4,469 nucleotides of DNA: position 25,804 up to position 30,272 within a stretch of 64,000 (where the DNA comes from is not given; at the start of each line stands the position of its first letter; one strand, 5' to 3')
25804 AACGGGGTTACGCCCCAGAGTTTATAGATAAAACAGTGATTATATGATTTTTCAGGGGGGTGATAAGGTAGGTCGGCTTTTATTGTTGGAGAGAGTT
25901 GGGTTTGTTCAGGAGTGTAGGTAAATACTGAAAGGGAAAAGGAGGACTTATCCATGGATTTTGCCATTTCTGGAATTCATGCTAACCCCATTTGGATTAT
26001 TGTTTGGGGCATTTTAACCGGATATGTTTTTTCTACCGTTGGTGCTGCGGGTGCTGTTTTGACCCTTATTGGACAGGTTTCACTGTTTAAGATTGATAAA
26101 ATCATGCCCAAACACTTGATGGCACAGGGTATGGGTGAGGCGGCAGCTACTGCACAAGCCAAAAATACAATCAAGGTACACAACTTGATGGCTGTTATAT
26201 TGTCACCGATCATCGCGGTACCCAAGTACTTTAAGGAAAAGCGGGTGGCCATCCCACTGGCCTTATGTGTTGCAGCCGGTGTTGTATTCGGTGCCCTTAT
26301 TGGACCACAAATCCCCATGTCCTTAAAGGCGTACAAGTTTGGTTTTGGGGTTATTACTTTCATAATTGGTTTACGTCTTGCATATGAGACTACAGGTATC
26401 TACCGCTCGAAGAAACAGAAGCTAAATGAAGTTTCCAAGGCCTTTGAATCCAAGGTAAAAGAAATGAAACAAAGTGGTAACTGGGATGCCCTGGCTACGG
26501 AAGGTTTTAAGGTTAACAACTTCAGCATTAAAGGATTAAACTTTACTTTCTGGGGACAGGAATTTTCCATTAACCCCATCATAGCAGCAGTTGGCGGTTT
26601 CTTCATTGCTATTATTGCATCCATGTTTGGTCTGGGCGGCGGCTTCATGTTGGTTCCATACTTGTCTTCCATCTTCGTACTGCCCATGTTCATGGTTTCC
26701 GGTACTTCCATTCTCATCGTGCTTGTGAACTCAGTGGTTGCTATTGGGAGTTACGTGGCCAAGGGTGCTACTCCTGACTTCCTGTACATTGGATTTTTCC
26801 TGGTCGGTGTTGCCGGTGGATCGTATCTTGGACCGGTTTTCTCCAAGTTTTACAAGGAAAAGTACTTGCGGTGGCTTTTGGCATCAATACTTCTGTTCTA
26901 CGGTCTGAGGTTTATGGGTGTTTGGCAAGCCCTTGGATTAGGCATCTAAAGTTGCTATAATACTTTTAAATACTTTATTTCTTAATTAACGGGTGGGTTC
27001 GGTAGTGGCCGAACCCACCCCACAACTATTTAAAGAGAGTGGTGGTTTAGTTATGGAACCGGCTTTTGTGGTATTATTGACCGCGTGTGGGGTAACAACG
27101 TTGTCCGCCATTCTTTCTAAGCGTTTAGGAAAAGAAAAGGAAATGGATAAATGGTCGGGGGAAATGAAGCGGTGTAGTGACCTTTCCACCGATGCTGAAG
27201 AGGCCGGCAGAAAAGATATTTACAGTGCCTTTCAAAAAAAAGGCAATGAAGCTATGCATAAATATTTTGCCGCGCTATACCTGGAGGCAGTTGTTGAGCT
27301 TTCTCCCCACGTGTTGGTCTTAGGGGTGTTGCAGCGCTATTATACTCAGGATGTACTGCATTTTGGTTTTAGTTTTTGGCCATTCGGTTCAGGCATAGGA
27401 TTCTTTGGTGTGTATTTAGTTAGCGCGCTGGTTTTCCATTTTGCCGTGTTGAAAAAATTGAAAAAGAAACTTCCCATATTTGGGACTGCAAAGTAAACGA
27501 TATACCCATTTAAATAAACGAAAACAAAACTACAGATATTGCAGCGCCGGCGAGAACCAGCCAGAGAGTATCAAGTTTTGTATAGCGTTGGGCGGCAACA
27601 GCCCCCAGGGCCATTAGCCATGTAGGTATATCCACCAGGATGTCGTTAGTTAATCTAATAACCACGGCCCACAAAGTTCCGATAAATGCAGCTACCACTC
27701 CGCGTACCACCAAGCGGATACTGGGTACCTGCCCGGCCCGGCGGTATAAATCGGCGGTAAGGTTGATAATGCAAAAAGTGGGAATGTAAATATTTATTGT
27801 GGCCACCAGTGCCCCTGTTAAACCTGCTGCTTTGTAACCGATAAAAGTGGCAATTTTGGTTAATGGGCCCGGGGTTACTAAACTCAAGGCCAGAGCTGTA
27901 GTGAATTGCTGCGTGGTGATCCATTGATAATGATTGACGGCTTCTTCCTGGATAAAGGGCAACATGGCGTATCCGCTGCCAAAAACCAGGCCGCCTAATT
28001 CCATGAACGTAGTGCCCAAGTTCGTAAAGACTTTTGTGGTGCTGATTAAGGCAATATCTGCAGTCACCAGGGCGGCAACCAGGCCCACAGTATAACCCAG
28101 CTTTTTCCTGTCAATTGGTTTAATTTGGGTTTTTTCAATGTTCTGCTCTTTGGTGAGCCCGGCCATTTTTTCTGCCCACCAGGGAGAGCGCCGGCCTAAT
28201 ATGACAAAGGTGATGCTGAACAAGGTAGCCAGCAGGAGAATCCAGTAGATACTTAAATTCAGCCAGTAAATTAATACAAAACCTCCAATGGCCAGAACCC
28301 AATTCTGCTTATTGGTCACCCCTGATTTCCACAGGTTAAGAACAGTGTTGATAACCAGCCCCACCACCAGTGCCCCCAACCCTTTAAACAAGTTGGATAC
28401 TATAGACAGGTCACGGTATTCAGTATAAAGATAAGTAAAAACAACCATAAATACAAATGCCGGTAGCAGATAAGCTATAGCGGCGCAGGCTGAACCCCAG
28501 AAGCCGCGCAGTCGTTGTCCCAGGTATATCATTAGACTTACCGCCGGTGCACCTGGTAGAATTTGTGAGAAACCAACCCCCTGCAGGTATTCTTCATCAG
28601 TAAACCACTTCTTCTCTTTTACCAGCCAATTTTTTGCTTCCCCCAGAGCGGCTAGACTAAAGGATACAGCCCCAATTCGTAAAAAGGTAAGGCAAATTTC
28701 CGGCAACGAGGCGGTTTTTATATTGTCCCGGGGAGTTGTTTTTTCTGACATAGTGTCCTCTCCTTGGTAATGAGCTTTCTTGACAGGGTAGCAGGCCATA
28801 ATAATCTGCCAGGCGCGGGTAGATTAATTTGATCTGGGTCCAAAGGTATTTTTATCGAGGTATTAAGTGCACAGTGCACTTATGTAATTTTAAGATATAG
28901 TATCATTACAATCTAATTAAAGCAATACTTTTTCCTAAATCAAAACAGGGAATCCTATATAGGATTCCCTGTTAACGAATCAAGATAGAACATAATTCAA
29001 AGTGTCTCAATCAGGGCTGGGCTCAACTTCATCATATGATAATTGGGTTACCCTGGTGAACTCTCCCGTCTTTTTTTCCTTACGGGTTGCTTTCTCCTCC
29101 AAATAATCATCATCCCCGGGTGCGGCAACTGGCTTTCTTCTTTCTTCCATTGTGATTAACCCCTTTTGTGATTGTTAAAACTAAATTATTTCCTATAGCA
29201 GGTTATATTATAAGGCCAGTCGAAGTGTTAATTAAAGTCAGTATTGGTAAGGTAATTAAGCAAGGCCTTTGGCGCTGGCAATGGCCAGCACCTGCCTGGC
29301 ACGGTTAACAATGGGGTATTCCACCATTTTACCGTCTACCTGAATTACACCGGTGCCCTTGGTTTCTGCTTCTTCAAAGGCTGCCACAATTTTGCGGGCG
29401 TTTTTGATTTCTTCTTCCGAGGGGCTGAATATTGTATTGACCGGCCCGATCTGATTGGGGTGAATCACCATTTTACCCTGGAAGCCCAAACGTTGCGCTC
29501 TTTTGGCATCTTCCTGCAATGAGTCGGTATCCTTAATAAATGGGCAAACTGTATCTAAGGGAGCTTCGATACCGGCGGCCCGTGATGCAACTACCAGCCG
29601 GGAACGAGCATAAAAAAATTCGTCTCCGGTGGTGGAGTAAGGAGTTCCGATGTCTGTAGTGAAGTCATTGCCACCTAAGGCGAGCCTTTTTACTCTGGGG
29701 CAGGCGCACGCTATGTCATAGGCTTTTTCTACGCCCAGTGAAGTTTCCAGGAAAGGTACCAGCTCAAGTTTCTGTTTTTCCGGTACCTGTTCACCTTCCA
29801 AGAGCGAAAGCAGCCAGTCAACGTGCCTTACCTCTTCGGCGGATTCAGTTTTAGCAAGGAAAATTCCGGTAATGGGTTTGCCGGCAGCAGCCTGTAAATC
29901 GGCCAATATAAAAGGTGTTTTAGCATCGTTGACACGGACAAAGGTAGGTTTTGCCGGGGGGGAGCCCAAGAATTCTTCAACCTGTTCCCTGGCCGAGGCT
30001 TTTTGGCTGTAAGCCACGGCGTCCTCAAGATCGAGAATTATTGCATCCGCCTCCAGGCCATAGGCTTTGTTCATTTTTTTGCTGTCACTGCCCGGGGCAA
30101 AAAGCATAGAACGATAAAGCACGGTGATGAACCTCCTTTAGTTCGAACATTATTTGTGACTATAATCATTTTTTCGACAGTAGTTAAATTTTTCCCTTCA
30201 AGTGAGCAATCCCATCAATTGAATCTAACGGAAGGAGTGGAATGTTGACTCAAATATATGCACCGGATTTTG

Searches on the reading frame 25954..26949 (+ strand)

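Call 78: search_protein_families(library=pfam, proteins=[window:25954-26949:+], max_evalue=0.001)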
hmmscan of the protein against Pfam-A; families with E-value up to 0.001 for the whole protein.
window:25954-26949:+ (331 aa): 1 family
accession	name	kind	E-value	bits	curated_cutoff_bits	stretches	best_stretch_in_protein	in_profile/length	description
PF01925.25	TauE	-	1.5e-23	84.2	32.6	1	16-319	2-236/237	Sulfite exporter TauE/SafE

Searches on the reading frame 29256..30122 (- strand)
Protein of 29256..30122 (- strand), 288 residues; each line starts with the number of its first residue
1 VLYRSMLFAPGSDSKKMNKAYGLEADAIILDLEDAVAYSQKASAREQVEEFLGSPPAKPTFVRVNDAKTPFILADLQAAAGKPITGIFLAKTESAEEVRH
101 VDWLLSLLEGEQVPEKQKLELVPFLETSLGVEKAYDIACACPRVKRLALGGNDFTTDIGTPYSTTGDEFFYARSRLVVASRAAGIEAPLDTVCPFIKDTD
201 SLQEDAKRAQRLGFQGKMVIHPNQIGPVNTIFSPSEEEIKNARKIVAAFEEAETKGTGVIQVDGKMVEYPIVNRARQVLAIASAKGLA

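Call 78: search_protein_families(library=pfam, proteins=[window:29256-30122:-], max_evalue=0.001)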
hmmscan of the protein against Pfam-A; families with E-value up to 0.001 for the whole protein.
window:29256-30122:- (288 aa): 2 families
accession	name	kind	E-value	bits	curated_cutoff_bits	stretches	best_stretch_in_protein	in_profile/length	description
PF03328.21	HpcH_HpaI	-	8.7e-47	159.7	25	1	4-222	1-221/221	HpcH/HpaI aldolase/citrate lyase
PF15617.12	C-C_Bond_Lyase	-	2.3e-15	57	28.4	2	200-285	236-318/320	C-C_Bond_Lyase of the TIM-Barrel fold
